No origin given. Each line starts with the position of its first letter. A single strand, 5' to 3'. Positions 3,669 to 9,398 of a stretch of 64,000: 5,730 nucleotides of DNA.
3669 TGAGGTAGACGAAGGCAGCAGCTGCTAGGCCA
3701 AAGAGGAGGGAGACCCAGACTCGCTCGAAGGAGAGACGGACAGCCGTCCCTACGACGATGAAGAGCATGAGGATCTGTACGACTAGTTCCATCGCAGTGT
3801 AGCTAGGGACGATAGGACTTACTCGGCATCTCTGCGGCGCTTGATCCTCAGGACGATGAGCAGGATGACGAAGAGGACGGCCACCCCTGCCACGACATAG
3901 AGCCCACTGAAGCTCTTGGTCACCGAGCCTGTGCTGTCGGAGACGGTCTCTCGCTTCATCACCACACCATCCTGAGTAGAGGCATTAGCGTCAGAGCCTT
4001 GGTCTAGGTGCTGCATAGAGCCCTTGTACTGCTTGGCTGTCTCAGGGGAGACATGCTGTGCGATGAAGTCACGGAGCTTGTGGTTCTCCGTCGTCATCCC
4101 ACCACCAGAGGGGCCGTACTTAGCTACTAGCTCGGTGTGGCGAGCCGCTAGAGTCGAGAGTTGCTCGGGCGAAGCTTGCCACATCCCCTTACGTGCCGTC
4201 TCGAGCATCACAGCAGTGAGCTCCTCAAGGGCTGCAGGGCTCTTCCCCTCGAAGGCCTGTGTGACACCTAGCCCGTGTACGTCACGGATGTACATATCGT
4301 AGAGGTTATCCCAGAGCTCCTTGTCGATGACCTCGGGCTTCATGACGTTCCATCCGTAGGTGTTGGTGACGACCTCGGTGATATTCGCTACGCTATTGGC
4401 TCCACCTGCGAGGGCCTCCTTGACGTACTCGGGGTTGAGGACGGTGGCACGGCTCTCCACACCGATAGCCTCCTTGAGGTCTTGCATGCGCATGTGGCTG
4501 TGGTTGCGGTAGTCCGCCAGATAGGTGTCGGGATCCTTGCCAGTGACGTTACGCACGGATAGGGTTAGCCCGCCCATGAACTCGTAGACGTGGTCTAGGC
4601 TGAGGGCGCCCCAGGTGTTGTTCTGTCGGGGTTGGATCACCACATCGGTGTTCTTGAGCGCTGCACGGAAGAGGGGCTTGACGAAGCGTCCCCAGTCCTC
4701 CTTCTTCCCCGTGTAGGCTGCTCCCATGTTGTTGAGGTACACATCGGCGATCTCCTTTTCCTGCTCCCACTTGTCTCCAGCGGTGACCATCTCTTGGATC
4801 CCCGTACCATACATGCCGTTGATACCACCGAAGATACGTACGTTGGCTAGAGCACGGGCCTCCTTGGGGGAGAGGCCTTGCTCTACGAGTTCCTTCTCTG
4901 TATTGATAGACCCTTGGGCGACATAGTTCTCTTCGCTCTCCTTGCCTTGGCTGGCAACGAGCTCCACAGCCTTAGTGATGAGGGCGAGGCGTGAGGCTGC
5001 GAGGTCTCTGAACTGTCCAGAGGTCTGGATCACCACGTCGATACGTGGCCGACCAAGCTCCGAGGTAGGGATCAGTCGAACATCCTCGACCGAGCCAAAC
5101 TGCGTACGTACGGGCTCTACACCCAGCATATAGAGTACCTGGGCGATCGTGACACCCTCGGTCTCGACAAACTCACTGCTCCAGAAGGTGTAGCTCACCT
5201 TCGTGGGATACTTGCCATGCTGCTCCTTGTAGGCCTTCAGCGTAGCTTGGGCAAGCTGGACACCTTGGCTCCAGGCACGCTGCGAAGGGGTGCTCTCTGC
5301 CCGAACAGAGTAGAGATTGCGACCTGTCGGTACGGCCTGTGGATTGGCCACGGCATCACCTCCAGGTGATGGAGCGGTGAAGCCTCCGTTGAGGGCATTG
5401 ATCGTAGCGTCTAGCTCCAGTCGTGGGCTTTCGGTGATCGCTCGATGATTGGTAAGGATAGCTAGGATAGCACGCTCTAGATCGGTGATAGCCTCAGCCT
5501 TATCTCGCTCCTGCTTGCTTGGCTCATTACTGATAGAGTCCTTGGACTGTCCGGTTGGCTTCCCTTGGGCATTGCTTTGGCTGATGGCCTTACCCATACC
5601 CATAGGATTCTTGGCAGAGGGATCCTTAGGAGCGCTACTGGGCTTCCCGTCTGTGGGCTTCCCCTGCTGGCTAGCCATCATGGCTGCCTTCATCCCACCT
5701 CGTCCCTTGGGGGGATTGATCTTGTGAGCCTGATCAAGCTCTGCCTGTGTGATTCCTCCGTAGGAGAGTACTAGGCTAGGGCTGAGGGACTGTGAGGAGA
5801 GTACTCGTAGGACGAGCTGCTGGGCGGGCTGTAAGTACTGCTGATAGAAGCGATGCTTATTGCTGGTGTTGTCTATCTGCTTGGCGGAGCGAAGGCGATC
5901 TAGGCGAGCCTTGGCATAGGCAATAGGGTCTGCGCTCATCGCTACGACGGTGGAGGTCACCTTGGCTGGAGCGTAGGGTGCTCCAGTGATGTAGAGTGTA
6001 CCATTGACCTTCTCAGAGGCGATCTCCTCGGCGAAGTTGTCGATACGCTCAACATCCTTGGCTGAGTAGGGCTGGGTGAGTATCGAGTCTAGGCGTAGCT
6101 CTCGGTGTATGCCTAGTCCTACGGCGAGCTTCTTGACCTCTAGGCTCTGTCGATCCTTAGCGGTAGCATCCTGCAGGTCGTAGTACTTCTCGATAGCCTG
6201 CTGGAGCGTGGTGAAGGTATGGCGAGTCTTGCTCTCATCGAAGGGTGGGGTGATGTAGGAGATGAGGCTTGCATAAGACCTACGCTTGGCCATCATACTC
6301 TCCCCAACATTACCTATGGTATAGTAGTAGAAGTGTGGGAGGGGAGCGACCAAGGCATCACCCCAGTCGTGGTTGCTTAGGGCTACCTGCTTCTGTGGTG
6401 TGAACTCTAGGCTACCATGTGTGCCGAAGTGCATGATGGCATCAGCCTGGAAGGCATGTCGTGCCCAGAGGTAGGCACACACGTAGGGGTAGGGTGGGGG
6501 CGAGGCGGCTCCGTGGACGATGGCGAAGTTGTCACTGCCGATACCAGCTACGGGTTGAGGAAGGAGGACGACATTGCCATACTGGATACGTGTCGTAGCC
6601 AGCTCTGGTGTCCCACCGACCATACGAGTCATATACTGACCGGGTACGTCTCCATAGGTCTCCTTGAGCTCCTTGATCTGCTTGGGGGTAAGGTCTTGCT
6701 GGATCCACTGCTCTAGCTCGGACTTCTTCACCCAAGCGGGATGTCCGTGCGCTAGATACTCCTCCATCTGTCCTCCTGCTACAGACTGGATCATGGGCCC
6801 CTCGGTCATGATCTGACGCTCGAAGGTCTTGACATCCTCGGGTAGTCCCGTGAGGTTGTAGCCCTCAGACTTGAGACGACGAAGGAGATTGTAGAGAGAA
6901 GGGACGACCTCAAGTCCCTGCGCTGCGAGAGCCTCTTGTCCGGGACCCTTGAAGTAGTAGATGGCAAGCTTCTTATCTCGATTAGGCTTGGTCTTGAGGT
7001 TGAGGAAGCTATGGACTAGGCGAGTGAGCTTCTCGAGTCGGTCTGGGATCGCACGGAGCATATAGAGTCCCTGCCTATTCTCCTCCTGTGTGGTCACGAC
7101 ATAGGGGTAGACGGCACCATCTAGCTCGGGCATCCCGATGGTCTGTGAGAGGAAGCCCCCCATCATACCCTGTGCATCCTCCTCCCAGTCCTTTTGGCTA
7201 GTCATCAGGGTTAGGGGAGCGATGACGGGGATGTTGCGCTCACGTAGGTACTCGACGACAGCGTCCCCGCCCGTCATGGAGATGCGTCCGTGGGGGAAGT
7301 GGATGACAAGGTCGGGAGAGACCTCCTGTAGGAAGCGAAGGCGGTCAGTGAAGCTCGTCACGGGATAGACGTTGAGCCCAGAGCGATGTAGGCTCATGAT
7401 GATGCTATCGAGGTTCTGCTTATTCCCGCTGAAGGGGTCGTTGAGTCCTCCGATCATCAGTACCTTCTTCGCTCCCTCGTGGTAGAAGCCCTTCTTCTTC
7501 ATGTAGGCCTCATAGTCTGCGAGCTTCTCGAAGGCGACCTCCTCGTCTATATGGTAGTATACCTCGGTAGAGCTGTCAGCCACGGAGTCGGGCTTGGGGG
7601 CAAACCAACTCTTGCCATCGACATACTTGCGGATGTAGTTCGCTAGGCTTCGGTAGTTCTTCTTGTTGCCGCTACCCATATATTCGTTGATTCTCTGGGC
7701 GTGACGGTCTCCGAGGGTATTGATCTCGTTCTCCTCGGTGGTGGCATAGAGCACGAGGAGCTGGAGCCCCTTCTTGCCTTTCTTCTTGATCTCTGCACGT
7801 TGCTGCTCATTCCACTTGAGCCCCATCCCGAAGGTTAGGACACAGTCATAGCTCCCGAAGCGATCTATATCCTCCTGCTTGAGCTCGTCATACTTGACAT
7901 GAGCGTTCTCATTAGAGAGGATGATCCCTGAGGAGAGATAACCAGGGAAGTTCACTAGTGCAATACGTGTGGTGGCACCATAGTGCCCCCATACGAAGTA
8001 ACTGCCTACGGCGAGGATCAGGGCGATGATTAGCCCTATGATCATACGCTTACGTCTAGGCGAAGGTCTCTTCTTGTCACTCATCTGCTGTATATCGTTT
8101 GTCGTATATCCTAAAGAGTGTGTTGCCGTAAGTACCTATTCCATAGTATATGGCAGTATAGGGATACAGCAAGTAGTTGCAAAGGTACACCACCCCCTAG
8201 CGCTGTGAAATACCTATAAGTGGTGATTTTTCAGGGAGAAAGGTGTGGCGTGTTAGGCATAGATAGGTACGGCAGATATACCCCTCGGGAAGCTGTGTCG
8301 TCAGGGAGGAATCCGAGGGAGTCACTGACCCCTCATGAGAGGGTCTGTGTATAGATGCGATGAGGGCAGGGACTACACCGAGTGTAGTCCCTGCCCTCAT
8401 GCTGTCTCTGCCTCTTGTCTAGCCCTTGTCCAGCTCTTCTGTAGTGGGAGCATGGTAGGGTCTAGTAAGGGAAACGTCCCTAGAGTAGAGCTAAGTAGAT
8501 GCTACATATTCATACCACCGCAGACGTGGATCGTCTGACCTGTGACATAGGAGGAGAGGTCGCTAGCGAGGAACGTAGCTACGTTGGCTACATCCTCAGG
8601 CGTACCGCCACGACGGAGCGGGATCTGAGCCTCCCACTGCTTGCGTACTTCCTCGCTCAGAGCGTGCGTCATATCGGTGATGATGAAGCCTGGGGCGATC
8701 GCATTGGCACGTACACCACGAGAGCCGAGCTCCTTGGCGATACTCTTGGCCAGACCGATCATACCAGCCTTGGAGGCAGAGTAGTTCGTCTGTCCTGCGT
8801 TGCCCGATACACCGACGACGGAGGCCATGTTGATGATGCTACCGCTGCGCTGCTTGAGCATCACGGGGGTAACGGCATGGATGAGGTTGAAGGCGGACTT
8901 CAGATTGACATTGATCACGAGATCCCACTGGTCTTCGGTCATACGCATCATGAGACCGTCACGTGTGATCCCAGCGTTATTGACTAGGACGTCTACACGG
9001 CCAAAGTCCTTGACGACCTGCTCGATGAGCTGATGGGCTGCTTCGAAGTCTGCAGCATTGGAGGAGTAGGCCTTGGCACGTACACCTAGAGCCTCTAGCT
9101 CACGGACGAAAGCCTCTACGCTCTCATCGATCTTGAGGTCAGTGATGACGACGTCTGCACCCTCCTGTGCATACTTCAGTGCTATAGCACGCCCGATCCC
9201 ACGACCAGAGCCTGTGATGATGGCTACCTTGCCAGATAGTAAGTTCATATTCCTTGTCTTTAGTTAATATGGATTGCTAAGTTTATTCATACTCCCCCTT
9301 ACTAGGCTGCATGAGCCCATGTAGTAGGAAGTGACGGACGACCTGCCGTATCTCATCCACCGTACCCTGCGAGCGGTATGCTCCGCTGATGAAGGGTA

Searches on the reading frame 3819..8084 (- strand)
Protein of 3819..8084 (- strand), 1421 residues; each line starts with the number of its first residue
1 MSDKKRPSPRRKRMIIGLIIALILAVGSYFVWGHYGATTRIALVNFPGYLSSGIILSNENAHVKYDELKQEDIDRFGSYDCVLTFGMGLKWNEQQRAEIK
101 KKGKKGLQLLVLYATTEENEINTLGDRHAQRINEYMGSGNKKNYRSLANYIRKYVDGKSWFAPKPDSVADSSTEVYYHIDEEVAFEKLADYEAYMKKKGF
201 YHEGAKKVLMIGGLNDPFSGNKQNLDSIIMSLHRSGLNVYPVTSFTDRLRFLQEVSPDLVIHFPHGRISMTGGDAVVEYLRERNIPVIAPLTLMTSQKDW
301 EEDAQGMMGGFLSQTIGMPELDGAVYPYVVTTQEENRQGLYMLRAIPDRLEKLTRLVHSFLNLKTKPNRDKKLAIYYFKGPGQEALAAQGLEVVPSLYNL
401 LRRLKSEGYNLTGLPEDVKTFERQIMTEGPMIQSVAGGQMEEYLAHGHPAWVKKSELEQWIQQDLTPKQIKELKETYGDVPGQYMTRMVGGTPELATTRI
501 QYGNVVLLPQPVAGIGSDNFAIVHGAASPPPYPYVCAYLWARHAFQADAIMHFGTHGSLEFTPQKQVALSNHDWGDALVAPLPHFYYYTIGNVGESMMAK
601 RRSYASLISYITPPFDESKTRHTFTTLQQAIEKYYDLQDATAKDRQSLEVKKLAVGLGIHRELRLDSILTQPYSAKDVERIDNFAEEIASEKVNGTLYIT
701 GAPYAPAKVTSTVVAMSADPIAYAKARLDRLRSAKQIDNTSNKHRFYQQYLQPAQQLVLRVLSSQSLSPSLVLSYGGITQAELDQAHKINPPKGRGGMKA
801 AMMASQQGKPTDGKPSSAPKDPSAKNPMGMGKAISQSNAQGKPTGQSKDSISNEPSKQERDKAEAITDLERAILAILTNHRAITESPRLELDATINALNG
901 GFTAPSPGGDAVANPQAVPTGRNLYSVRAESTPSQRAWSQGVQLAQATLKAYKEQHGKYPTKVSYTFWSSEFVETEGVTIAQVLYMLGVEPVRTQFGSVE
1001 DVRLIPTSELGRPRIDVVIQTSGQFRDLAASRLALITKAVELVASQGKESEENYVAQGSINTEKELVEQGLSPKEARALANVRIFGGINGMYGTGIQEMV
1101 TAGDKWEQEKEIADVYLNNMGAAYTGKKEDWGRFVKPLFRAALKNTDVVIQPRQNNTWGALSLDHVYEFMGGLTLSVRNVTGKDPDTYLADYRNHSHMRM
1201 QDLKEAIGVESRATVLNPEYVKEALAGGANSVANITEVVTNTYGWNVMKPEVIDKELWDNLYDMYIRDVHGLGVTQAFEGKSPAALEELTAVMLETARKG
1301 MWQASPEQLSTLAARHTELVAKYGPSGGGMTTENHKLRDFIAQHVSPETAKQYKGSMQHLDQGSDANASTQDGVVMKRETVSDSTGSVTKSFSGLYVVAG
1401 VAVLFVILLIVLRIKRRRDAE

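Call 9: search_protein_families(library=pfam, proteins=[window:3819-8084:-])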
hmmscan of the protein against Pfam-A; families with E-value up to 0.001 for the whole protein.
window:3819-8084:- (1421 aa): 1 family
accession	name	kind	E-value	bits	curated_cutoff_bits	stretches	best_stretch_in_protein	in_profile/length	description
PF02514.21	CobN-Mg_chel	-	7.5e-287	955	24.5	1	134-1309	2-1090/1090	CobN/Magnesium Chelatase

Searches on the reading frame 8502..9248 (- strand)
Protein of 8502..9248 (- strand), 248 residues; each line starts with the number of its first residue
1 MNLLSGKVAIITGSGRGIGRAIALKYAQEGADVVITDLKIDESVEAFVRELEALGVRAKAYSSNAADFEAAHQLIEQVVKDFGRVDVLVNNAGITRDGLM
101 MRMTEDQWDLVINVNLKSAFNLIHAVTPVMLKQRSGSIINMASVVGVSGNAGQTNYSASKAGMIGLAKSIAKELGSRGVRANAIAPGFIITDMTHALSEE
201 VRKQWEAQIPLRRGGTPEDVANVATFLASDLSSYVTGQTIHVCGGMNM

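Call 96: search_protein_families(library=pfam, proteins=[window:8502-9248:-])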
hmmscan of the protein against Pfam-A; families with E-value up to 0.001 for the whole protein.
window:8502-9248:- (248 aa): 3 families
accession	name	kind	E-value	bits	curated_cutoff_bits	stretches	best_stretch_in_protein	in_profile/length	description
PF13561.12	adh_short_C2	-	8.6e-72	242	27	1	16-247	6-236/236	Enoyl-(Acyl carrier protein) reductase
PF00106.31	adh_short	-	1.6e-60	204.4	26.6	1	7-200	1-193/195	short chain dehydrogenase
PF08659.16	KR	-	3.8e-21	76.2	22.6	1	9-171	3-164/180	KR domain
